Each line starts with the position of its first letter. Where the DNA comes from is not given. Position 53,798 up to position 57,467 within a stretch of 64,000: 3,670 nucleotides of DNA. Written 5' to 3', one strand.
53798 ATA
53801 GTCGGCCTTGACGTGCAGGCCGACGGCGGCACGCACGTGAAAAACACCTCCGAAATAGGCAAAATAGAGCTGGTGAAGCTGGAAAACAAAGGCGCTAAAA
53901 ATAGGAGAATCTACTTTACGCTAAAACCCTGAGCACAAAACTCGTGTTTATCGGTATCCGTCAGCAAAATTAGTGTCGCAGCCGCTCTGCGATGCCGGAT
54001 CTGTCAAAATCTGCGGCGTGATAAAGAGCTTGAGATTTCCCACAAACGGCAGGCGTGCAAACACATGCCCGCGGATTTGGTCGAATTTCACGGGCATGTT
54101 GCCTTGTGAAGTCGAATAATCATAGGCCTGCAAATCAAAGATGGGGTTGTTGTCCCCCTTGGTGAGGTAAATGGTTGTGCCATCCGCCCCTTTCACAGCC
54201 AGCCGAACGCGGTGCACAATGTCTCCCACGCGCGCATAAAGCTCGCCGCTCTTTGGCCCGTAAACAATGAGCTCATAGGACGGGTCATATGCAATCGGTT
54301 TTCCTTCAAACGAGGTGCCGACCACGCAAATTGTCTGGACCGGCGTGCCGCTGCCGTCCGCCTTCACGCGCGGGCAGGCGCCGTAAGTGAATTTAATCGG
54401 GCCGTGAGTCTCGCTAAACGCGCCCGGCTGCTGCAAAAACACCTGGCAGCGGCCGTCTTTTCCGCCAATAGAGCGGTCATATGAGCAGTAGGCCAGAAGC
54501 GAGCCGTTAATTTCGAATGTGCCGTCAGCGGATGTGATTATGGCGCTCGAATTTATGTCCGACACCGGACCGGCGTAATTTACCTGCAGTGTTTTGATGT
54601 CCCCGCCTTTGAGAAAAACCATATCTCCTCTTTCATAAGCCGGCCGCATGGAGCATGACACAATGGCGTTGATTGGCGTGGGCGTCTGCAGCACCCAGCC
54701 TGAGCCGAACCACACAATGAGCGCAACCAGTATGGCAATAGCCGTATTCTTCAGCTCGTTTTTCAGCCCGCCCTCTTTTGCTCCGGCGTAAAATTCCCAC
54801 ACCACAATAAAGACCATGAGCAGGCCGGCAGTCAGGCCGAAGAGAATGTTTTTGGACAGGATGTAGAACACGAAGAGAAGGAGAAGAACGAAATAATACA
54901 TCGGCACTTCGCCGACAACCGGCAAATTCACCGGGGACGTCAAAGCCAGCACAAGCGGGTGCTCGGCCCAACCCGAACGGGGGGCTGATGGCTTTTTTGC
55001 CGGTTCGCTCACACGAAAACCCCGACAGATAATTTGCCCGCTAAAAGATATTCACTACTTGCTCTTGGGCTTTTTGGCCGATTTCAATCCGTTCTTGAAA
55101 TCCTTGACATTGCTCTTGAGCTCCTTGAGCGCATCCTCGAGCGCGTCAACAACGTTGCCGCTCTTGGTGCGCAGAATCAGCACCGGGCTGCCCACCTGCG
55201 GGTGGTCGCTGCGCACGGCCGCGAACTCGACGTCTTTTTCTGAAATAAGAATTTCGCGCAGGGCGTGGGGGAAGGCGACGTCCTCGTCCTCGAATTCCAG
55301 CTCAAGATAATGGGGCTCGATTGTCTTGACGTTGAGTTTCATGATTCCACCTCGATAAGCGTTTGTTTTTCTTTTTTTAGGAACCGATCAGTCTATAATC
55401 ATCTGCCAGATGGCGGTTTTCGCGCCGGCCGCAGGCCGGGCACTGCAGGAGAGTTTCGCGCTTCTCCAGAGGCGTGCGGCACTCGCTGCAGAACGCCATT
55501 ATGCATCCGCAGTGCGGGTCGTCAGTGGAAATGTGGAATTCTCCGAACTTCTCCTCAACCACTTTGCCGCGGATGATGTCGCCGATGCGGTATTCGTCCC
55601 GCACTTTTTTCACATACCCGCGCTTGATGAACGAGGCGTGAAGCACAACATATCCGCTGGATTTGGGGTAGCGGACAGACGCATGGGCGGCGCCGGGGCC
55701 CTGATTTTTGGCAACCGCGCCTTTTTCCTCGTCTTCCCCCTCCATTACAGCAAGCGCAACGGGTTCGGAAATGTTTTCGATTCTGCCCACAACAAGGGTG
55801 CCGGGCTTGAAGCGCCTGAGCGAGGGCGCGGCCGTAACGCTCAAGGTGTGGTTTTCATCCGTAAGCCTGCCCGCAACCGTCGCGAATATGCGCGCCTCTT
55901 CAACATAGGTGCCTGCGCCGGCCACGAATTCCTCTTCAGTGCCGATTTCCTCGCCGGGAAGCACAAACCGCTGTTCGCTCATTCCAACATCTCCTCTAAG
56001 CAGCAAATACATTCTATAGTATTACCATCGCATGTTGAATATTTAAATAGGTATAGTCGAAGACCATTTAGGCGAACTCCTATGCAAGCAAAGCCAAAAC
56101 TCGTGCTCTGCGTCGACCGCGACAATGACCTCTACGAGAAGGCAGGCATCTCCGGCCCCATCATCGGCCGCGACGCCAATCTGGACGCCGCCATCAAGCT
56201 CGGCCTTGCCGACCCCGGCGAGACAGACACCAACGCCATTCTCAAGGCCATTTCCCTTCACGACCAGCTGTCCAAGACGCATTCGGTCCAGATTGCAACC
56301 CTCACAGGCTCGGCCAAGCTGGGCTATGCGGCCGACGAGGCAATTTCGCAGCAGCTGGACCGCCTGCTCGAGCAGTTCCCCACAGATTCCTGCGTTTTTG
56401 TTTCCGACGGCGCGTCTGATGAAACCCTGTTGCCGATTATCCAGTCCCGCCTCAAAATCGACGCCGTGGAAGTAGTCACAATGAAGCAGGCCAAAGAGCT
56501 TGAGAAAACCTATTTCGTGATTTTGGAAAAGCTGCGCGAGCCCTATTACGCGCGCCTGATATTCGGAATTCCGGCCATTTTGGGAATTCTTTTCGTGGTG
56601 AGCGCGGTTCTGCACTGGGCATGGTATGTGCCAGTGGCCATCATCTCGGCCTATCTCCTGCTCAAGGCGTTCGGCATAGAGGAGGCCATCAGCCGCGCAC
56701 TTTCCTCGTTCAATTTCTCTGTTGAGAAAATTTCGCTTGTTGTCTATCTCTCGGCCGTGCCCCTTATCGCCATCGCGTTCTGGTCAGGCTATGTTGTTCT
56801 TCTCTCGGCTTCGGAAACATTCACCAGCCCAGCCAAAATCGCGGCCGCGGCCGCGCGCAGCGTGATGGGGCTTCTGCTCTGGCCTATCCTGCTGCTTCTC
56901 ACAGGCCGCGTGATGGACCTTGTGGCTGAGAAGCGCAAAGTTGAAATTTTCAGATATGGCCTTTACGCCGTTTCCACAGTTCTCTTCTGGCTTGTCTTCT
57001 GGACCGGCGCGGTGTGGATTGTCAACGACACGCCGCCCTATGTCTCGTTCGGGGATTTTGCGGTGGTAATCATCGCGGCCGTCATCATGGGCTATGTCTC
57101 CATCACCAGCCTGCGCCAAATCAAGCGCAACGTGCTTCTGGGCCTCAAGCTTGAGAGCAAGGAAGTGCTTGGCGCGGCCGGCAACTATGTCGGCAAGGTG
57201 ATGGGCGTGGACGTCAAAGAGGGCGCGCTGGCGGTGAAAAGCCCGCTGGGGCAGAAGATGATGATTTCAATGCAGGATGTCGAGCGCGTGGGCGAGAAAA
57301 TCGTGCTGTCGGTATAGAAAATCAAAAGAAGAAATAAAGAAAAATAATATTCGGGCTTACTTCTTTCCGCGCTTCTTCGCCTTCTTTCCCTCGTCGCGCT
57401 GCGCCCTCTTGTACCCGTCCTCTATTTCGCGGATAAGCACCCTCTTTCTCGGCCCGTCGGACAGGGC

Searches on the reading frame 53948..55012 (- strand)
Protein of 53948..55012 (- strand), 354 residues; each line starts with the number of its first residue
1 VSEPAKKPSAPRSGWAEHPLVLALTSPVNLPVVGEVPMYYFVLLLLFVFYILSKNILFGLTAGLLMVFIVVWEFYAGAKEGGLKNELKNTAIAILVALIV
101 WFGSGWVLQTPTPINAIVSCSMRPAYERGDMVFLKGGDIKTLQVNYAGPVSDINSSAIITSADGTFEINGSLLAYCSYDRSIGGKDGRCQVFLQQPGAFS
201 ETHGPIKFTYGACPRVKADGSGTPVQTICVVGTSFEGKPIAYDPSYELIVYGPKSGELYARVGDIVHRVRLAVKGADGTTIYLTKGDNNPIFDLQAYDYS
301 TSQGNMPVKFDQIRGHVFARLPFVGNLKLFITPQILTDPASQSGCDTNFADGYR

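Call 67: search_protein_families(library=pfam, proteins=[window:53948-55012:-], max_evalue=0.01)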
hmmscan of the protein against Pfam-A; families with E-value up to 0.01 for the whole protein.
window:53948-55012:- (354 aa): 0 families

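Call 69: search_protein_families(library=ncbifam, proteins=[window:53948-55012:-], max_evalue=0.01)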
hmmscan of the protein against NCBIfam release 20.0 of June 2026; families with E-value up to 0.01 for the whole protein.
window:53948-55012:- (354 aa): 1 family
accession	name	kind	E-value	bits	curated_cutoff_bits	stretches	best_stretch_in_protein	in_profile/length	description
TIGR02228.1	sigpep_I_arch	equivalog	1e-12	48.2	51.85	2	90-144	9-63/158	signal peptidase I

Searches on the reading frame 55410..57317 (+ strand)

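Call 67: search_protein_families(library=pfam, proteins=[window:55410-57317:+], max_evalue=0.01)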
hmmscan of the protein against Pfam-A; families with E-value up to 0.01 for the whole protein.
window:55410-57317:+ (635 aa): 1 family
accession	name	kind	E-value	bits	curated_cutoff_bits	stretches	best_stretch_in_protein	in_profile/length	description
PF04123.18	DUF373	-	4.3e-80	270.1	28.3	1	231-559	3-332/335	Domain of unknown function (DUF373)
